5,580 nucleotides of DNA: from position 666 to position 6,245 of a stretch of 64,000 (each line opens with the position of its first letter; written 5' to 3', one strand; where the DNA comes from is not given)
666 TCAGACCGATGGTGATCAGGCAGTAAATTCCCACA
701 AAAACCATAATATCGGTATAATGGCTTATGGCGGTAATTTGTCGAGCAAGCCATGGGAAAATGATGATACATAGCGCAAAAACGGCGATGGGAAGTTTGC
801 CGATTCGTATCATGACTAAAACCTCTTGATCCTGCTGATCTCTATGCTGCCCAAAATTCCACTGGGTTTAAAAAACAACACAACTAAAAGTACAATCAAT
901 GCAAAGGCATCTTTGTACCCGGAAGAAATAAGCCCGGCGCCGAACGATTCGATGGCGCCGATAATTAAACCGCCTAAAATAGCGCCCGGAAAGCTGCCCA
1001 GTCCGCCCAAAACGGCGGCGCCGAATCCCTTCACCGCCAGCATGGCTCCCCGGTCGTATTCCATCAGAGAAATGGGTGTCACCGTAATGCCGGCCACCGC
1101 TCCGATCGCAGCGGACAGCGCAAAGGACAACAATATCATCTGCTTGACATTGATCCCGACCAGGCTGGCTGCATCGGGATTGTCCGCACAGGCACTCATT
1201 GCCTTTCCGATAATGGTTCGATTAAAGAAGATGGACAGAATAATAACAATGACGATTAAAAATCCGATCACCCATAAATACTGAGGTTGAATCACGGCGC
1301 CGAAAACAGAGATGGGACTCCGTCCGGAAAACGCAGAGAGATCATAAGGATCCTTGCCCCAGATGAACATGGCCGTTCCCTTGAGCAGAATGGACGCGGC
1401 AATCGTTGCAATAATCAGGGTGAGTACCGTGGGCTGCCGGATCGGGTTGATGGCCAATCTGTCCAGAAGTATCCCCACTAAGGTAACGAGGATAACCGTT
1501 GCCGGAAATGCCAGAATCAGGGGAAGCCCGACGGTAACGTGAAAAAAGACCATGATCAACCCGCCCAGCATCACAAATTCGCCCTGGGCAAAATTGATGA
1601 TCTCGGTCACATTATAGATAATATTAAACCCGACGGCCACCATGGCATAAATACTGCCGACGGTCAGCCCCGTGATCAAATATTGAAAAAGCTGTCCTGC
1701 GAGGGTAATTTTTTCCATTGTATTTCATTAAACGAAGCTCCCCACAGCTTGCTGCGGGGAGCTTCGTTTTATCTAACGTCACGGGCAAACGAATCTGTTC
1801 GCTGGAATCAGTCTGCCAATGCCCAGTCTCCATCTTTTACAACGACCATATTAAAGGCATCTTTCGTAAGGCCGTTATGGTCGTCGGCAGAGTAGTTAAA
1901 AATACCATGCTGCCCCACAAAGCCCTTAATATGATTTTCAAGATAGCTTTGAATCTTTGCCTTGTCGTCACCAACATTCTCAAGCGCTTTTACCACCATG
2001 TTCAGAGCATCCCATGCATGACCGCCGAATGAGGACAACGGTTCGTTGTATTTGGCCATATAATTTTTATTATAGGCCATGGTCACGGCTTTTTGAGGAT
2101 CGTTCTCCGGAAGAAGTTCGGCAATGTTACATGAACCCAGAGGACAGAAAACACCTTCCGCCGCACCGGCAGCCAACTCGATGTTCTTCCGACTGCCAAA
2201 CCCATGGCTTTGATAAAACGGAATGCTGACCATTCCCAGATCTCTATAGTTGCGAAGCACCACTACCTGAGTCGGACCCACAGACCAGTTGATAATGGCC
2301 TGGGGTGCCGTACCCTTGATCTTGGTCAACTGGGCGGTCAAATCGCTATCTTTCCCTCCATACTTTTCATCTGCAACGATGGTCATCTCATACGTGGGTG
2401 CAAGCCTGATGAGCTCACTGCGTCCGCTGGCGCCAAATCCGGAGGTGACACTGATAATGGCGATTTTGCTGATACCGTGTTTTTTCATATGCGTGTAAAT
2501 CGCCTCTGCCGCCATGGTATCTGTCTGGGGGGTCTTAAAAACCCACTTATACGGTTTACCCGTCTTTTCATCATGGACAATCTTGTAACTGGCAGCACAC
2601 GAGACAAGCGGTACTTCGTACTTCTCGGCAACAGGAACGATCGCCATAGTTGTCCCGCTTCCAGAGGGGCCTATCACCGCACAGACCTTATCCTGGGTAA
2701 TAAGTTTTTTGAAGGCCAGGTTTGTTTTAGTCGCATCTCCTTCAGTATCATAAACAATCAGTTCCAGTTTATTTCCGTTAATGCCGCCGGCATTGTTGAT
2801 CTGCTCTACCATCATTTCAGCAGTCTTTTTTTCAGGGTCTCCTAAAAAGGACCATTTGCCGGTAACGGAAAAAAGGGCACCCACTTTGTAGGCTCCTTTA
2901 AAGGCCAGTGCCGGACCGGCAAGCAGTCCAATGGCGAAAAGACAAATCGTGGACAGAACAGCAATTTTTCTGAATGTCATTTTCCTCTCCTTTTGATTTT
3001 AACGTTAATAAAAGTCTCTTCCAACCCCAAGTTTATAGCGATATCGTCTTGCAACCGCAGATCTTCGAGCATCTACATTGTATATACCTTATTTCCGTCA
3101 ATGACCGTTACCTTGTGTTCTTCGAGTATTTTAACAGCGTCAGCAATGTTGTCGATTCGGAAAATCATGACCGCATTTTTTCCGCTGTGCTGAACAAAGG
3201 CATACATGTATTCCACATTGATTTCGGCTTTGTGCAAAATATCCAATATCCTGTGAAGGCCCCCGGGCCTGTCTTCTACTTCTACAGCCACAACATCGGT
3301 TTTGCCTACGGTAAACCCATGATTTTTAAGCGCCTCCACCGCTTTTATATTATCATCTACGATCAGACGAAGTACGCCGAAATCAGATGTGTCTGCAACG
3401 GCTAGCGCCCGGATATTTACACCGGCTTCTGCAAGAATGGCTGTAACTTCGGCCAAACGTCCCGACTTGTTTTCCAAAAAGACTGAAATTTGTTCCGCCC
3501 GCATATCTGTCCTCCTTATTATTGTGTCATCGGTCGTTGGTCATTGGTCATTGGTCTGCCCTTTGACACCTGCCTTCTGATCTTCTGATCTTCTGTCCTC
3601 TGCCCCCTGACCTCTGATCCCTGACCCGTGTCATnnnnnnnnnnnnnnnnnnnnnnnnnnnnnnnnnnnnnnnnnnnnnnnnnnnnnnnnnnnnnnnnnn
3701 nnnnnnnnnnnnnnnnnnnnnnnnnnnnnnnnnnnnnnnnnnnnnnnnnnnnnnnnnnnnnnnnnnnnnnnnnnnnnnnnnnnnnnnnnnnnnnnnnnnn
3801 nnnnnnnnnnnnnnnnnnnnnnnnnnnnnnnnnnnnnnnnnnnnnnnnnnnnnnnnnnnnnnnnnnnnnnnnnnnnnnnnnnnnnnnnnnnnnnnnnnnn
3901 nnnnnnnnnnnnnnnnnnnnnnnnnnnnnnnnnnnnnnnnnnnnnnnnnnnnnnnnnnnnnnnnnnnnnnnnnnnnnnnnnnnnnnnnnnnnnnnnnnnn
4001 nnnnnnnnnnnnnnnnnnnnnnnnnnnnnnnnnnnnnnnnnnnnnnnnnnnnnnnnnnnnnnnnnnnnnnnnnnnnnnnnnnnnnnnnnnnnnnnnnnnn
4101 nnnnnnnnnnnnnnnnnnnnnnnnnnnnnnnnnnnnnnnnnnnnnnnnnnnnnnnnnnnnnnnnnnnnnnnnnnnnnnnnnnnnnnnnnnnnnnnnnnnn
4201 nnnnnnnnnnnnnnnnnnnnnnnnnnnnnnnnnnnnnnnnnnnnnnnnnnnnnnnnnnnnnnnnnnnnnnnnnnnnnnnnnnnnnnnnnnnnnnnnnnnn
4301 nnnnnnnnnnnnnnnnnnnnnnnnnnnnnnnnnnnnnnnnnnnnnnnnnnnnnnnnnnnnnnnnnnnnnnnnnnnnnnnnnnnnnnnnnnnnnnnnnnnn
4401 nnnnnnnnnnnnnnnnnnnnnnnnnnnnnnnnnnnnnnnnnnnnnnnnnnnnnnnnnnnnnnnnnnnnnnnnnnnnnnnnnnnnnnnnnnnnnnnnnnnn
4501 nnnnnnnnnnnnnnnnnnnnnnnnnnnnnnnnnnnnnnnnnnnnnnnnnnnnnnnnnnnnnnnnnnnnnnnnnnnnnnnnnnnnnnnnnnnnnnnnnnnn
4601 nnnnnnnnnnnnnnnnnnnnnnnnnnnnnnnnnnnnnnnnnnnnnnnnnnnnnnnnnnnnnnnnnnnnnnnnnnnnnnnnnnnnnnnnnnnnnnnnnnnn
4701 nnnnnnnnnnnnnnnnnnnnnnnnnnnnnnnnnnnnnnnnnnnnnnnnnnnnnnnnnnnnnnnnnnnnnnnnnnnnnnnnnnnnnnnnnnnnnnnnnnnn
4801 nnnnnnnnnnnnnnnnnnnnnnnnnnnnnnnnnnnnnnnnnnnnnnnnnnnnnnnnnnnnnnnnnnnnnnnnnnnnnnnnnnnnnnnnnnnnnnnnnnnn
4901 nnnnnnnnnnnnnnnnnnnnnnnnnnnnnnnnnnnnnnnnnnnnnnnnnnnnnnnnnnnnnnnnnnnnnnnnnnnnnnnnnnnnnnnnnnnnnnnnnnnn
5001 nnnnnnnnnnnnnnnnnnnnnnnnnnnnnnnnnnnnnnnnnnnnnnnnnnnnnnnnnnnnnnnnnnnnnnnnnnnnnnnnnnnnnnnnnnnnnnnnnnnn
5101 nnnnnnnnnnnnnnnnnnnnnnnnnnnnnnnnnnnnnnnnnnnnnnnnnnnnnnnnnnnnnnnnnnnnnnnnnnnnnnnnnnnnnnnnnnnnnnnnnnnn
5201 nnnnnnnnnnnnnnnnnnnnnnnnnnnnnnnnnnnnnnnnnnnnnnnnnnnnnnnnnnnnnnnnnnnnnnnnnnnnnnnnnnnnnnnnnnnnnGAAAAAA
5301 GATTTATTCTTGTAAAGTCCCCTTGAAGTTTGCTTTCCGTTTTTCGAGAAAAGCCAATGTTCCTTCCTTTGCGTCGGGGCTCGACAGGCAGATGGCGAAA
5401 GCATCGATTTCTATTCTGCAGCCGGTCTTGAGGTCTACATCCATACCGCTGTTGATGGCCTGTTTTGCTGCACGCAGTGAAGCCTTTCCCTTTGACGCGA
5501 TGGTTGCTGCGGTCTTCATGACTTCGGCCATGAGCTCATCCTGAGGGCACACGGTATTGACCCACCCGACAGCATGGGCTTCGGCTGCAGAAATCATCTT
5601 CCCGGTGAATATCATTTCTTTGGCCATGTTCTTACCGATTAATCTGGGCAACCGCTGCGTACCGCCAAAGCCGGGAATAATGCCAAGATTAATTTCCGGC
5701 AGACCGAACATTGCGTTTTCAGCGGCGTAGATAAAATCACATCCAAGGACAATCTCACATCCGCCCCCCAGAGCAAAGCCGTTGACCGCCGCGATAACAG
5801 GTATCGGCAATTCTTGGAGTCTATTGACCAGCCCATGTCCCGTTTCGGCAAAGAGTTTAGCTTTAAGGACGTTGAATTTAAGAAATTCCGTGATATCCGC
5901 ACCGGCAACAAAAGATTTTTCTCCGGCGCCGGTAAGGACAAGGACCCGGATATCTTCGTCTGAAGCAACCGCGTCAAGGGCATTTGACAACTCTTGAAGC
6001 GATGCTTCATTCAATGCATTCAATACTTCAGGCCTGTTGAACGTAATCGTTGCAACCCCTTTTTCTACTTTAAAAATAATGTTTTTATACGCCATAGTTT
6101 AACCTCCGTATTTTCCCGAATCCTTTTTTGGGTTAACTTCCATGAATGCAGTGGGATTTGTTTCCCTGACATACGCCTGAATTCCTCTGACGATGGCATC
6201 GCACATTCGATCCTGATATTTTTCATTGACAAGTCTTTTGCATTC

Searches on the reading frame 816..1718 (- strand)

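Call 55: search_protein_families(library=pfam, proteins=[window:816-1718:-], max_evalue=1e-8)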
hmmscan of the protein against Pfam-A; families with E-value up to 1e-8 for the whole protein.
window:816-1718:- (300 aa): 1 family
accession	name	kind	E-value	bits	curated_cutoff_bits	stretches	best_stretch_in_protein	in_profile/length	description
PF02653.21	BPD_transp_2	-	1.4e-38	133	26.8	1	14-281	2-269/269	Branched-chain amino acid transport system / permease component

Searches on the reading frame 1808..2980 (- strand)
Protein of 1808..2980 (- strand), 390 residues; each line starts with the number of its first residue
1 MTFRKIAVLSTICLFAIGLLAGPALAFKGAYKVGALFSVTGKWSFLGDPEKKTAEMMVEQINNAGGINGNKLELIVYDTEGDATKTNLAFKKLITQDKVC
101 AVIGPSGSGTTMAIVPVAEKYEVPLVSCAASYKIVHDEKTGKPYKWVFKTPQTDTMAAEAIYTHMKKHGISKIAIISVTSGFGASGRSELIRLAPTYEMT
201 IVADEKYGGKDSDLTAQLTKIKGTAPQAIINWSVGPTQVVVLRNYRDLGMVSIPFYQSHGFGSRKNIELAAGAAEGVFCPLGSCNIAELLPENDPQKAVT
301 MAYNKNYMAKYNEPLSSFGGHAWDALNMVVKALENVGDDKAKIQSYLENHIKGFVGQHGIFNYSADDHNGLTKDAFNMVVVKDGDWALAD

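Call 55: search_protein_families(library=pfam, proteins=[window:1808-2980:-], max_evalue=1e-8)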
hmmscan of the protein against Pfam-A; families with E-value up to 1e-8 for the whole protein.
window:1808-2980:- (390 aa): 3 families
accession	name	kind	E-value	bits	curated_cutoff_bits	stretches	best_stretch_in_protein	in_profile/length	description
PF13458.12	Peripla_BP_6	-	2.4e-53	182.4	31.7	1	31-384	2-342/343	Periplasmic binding protein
PF01094.35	ANF_receptor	-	2.1e-25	90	25.4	1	52-343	4-298/353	Receptor family ligand binding region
PF13433.12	Peripla_BP_5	-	1.8e-21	77.1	27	1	32-341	2-299/363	Periplasmic binding protein domain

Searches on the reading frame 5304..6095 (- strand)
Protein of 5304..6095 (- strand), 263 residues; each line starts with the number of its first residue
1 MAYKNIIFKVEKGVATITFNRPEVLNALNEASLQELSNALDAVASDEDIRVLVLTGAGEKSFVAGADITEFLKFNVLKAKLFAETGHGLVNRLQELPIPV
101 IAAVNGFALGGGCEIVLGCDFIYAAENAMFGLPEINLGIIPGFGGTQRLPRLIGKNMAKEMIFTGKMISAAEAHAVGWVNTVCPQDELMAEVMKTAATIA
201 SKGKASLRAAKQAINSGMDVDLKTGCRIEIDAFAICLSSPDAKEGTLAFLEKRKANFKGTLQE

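Call 55: search_protein_families(library=pfam, proteins=[window:5304-6095:-], max_evalue=1e-8)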
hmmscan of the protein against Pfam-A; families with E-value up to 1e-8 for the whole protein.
window:5304-6095:- (263 aa): 2 families
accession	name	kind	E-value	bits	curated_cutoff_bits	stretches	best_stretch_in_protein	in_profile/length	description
PF00378.25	ECH_1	-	5e-76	255.8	27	1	11-259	3-250/251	Enoyl-CoA hydratase/isomerase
PF16113.10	ECH_2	-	3.3e-39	135.8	27.2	1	15-188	2-177/335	Enoyl-CoA hydratase/isomerase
